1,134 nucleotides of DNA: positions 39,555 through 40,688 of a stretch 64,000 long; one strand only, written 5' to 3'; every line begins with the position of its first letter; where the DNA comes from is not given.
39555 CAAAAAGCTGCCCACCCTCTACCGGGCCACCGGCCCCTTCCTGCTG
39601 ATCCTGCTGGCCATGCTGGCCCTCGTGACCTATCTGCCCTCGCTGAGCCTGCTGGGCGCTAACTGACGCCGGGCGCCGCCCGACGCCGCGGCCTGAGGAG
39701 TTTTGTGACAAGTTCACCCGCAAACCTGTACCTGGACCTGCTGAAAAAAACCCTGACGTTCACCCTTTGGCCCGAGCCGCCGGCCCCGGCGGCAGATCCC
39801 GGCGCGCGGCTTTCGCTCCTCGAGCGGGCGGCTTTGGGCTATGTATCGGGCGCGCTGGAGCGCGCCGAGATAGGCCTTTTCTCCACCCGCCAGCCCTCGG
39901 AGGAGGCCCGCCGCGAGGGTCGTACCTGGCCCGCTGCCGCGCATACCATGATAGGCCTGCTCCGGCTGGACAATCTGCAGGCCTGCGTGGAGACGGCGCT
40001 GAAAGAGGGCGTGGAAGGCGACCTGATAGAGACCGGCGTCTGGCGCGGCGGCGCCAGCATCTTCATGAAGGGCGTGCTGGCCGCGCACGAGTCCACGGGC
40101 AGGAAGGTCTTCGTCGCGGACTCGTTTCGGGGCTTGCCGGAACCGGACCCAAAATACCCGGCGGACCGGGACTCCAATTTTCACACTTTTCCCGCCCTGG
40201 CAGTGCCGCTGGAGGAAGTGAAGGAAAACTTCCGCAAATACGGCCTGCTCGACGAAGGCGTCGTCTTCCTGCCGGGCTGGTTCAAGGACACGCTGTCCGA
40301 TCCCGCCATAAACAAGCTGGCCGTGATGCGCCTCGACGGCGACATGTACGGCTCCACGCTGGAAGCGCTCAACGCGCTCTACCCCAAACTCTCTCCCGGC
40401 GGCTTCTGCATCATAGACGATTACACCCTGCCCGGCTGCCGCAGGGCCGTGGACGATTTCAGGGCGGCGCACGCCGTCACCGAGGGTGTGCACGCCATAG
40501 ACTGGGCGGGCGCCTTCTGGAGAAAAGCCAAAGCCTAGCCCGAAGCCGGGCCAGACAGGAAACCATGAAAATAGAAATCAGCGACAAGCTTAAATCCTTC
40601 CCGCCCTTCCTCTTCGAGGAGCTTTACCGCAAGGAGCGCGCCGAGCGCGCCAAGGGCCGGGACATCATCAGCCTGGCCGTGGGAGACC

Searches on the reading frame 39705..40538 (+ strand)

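Call 85: search_protein_families(library=pfam, proteins=[window:39705-40538:+], max_evalue=0.00001)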
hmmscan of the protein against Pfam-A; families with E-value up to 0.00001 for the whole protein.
window:39705-40538:+ (277 aa): 2 families
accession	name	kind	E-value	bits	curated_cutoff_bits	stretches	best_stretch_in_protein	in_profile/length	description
PF05711.17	TylF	-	8.8e-98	327.2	23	1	7-274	2-264/264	Macrocin-O-methyltransferase (TylF)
PF13578.12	Methyltransf_24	-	9.9e-08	33.3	26.3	1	108-240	1-105/105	Methyltransferase domain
